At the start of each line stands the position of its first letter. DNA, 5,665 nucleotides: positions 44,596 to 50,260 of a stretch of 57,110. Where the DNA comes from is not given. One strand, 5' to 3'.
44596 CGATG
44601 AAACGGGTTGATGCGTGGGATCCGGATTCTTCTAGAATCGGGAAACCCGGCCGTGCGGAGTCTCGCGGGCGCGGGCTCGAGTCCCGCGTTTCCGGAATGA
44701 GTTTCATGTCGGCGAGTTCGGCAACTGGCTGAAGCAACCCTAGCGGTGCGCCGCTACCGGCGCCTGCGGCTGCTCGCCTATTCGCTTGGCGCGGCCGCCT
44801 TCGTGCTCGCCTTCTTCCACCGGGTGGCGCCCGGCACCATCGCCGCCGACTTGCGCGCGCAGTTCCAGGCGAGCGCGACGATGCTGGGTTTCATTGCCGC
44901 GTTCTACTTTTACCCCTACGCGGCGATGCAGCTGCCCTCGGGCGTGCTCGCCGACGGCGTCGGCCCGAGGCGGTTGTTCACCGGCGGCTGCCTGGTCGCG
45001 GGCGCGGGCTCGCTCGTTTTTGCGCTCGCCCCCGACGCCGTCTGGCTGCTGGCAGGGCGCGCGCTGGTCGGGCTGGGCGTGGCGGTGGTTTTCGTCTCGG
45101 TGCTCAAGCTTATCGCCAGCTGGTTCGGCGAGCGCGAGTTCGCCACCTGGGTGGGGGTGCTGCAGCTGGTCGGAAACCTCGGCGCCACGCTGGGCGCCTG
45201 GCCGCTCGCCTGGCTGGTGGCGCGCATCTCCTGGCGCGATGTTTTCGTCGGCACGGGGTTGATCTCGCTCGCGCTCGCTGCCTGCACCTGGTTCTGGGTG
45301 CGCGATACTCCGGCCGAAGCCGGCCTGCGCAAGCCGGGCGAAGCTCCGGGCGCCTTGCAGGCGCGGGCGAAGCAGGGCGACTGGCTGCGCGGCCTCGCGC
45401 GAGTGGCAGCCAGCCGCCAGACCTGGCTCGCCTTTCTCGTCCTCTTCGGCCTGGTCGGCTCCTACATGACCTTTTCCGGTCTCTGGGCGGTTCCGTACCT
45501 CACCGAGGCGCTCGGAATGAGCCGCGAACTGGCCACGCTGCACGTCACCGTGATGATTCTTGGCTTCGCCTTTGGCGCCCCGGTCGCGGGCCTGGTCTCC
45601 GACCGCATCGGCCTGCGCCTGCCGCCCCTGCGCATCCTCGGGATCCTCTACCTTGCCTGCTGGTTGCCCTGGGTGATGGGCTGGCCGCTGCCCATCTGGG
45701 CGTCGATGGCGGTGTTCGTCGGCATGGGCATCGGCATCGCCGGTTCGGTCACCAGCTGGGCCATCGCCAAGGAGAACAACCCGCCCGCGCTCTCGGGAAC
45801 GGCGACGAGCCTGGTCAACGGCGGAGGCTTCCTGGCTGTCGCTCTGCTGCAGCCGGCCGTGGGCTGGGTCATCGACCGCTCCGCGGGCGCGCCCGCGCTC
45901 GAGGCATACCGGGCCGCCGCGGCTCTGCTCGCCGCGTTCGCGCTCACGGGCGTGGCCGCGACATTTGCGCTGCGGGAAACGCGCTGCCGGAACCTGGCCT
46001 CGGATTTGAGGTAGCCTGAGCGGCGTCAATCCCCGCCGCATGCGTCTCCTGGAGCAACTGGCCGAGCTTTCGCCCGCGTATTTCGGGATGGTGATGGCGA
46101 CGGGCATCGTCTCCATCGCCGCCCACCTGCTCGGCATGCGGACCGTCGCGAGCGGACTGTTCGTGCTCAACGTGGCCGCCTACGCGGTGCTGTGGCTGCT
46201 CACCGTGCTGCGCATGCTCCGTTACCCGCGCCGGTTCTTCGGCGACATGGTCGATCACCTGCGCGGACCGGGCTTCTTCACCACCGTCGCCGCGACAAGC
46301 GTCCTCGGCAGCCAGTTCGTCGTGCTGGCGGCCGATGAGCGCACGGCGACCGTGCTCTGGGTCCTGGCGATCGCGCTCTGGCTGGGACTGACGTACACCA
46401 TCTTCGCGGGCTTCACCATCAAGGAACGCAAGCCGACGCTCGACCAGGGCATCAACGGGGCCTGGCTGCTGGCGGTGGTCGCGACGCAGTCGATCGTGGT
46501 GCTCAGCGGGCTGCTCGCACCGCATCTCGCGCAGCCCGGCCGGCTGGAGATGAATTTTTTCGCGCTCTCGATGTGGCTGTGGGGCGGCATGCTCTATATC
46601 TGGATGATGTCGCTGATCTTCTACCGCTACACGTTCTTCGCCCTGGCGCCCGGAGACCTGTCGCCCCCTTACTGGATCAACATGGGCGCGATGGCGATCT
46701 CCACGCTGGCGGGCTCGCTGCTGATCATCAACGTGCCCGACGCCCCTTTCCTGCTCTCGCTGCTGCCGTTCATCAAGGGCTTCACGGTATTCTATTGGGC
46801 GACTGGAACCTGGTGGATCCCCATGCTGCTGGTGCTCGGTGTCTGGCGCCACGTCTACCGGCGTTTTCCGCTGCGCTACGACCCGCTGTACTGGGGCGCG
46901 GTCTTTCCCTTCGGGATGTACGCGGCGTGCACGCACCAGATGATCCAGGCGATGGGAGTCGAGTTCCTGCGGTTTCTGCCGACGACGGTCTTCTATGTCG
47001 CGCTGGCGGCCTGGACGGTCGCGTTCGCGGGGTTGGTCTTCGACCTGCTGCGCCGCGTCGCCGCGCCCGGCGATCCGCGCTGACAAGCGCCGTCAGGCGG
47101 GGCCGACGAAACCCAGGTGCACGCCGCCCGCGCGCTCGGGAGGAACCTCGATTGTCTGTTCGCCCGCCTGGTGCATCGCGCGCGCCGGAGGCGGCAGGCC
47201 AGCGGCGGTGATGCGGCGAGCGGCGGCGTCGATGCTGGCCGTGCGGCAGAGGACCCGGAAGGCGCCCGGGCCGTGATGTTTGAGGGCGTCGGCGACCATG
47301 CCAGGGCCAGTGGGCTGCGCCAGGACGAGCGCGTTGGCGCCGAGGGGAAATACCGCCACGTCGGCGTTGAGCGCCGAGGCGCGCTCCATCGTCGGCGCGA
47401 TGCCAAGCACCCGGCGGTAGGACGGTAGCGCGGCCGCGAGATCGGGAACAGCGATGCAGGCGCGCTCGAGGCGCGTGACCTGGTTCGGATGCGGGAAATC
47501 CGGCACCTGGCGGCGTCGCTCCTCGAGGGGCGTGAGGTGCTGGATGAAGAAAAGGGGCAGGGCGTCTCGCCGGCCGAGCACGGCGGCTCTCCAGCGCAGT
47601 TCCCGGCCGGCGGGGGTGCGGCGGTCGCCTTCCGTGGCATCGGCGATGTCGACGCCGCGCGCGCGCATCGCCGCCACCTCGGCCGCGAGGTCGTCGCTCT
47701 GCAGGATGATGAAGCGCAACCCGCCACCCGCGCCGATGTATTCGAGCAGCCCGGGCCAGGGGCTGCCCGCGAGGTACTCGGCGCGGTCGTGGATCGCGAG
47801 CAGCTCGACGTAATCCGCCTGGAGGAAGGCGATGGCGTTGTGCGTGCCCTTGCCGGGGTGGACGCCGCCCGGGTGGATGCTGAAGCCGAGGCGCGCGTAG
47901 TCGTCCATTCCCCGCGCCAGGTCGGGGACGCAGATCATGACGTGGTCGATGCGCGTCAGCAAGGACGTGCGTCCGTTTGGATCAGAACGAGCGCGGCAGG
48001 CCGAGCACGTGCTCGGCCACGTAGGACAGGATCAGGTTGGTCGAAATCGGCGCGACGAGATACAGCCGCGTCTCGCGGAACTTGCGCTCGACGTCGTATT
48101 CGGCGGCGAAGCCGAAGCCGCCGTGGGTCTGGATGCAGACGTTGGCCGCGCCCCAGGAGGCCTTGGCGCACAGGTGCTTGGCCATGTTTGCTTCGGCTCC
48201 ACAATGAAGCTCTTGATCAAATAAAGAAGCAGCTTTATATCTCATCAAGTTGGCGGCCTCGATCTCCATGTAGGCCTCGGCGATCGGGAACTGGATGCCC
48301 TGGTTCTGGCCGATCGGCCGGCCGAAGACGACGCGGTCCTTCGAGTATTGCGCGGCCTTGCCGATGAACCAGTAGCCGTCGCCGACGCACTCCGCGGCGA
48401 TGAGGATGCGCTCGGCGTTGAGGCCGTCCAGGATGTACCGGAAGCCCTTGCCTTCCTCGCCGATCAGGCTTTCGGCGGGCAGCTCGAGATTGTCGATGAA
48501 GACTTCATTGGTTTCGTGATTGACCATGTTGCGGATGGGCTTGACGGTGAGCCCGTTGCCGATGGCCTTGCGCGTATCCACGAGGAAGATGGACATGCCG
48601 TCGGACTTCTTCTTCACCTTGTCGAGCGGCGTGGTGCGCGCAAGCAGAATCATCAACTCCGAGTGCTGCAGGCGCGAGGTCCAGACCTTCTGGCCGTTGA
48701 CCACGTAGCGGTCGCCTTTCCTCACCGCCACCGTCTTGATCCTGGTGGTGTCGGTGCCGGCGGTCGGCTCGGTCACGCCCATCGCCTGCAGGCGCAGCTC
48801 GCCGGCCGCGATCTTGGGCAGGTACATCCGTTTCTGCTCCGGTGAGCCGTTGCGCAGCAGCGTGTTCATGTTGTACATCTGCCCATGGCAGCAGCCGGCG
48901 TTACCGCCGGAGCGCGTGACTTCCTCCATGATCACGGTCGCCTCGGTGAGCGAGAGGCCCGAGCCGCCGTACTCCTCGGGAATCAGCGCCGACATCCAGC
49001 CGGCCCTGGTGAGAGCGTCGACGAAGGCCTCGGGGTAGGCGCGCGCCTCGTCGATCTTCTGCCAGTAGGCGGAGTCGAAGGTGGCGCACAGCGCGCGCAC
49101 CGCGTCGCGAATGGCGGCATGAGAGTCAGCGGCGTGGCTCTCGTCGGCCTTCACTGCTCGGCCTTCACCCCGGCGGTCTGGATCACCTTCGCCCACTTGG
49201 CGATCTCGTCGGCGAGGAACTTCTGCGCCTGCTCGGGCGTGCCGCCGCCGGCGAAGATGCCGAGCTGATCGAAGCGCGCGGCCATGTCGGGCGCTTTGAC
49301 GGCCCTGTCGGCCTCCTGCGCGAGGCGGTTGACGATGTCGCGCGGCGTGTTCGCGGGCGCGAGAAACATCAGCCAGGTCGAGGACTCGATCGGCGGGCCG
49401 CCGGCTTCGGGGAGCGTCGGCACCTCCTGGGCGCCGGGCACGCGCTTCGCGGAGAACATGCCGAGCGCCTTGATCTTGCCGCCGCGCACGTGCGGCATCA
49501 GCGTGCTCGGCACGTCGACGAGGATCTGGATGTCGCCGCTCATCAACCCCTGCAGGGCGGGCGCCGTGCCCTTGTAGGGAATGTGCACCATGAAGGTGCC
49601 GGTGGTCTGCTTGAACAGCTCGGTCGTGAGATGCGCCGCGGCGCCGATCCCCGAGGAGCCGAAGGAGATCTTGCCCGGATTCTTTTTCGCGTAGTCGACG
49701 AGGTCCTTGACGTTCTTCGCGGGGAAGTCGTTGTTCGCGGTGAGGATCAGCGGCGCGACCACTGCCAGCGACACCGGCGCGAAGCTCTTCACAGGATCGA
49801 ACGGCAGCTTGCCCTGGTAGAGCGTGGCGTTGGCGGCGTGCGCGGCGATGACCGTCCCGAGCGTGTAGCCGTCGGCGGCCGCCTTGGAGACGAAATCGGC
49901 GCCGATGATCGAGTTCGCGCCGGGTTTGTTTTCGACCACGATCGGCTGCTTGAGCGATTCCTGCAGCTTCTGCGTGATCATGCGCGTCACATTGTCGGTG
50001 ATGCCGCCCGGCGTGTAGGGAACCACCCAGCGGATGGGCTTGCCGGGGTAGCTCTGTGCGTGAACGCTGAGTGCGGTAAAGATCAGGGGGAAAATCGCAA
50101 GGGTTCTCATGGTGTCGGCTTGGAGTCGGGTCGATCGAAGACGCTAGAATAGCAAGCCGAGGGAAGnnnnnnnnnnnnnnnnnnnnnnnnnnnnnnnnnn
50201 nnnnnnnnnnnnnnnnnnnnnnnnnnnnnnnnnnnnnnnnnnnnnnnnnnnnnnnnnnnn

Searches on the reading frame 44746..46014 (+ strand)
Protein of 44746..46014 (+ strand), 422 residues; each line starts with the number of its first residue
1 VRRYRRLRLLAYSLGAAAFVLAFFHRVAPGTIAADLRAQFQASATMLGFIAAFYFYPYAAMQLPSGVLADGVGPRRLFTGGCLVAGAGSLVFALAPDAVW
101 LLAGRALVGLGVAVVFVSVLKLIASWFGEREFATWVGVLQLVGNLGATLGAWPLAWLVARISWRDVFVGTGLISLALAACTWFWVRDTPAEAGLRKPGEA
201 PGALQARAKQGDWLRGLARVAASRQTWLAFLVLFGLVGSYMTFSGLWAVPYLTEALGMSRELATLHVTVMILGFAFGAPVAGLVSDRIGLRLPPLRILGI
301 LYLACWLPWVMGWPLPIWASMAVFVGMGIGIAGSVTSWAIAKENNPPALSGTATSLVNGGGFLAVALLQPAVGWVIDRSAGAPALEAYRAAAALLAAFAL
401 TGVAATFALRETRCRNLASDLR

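Call 19: search_protein_families(library=pfam, proteins=[window:44746-46014:+], max_evalue=0.00001)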
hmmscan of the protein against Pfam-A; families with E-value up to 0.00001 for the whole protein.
window:44746-46014:+ (422 aa): 1 family
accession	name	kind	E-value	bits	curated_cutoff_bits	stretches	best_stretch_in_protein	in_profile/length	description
PF07690.21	MFS_1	-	3.3e-49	168.1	33.4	2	17-367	4-345/347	Major Facilitator Superfamily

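Call 32: search_protein_families(library=ncbifam, proteins=[window:44746-46014:+], max_evalue=0.00001)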
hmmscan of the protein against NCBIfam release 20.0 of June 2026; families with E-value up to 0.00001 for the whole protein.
window:44746-46014:+ (422 aa): 17 families
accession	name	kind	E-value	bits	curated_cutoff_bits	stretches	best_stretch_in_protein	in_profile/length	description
TIGR00893.1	2A0114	subfamily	1.4e-29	103.3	395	1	18-399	2-394/399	D-galactonate transporter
TIGR00881.1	2A0104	subfamily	4.4e-29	101.7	407.75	1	19-377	4-371/379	phosphoglycerate transporter protein PgtP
TIGR00895.1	2A0115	subfamily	2.2e-15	56.5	418.55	1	27-372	34-393/398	aromatic acid/H+ symport family MFS transporter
TIGR00710.1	efflux_Bcr_CflA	subfamily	5.7e-15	55.6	200.9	1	35-192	30-187/385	Bcr/CflA family efflux MFS transporter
TIGR00886.1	2A0108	subfamily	4.5e-14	52.3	311.7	1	16-304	7-305/368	NarK family nitrate/nitrite MFS transporter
NF011571.1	PRK14995.1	subfamily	2.1e-12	46.6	701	1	35-170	31-167/493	SmvA family efflux MFS transporter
TIGR02332.1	HpaX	equivalog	5.1e-12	45.7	615.4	1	6-193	8-197/412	4-hydroxyphenylacetate permease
TIGR00880.1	2_A_01_02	superfamily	9.6e-12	45.2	131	1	54-188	3-141/141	multidrug resistance protein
NF049980.1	SfMCT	equivalog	2.1e-11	43.1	320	1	41-290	35-278/378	L-lactate MFS transporter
TIGR00890.1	2A0111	subfamily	4e-10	39.2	374.85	1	30-190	23-182/377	oxalate/formate antiport family MFS transporter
NF008661.1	PRK11663.1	subfamily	8.7e-10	38.2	564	1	3-378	25-406/439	MFS transporter family glucose-6-phosphate receptor UhpC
NF008654.0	PRK11652.1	equivalog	1.1e-08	34.5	479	1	34-186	33-185/397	multidrug efflux MFS transporter EmrD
NF052222.1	UridTportUriT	equivalog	1.2e-08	34.4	600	1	34-193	34-193/463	uridine transporter UriT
NF008314.0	PRK11102.1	equivalog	2.7e-08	33.5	303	1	37-189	37-189/396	Bcr/CflA family multidrug efflux MFS transporter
TIGR00711.1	efflux_EmrB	subfamily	8e-08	31.5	230.2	1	31-187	23-179/485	DHA2 family efflux MFS transporter permease subunit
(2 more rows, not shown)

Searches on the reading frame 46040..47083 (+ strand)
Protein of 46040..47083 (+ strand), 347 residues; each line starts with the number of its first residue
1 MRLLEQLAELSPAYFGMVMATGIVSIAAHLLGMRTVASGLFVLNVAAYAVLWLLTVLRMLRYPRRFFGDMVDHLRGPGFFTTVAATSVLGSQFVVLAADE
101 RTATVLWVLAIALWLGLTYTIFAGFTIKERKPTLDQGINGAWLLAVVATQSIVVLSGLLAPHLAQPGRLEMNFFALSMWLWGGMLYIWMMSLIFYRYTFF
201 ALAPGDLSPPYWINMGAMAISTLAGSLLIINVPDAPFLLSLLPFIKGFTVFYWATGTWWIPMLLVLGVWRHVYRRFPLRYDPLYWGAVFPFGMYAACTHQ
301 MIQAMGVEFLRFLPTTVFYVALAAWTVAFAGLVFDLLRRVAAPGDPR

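Call 19: search_protein_families(library=pfam, proteins=[window:46040-47083:+], max_evalue=0.00001)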
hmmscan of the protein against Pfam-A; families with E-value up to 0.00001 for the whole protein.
window:46040-47083:+ (347 aa): 1 family
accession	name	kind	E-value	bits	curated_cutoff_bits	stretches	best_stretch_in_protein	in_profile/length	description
PF03595.22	SLAC1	-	3e-52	178.3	27.9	1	10-332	2-330/331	Voltage-dependent anion channel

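Call 32: search_protein_families(library=ncbifam, proteins=[window:46040-47083:+], max_evalue=0.00001)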
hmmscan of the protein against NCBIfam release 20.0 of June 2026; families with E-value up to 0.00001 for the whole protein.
window:46040-47083:+ (347 aa): 1 family
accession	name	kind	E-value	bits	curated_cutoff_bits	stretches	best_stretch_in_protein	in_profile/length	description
TIGR00816.1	tdt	subfamily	6.6e-27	94.7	237.25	1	11-329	2-310/320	tellurite-resistance/dicarboxylate transporter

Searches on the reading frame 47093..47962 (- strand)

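Call 19: search_protein_families(library=pfam, proteins=[window:47093-47962:-], max_evalue=0.00001)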
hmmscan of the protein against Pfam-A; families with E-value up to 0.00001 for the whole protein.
window:47093-47962:- (289 aa): 3 families
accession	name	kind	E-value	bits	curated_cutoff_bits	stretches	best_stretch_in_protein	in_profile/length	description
PF13468.12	Glyoxalase_3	-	2.4e-42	145.4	25.1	1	5-185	1-175/176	Glyoxalase-like domain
PF13669.12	Glyoxalase_4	-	2.6e-17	63.5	27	2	6-109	1-96/109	Glyoxalase/Bleomycin resistance protein/Dioxygenase superfamily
PF00903.31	Glyoxalase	-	1.2e-11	45.5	20.6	1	4-108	1-97/121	Glyoxalase/Bleomycin resistance protein/Dioxygenase superfamily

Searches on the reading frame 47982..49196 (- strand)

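Call 75: search_protein_families(library=pfam, proteins=[window:47982-49196:-], max_evalue=0.000001)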
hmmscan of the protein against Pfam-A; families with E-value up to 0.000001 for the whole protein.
window:47982-49196:- (404 aa): 4 families
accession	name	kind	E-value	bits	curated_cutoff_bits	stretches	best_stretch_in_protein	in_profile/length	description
PF00441.29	Acyl-CoA_dh_1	-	2e-32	112.8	22.4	1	249-381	1-133/150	Acyl-CoA dehydrogenase, C-terminal domain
PF02771.21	Acyl-CoA_dh_N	-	6e-25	88.3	22.9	1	24-133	2-113/113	Acyl-CoA dehydrogenase, N-terminal domain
PF02770.24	Acyl-CoA_dh_M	-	3.7e-18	65.9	33.3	1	138-236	1-96/97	Acyl-CoA dehydrogenase, middle domain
PF08028.16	Acyl-CoA_dh_2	-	1.6e-11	45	22.7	1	266-376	3-123/134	Acyl-CoA dehydrogenase, C-terminal domain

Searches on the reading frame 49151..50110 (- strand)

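Call 75: search_protein_families(library=pfam, proteins=[window:49151-50110:-], max_evalue=0.000001)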
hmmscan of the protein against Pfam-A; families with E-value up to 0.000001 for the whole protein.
window:49151-50110:- (319 aa): 1 family
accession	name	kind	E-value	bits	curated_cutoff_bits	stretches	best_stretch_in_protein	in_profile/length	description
PF03401.19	TctC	-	1.7e-68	231.6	27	1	41-314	1-273/274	Tripartite tricarboxylate transporter family receptor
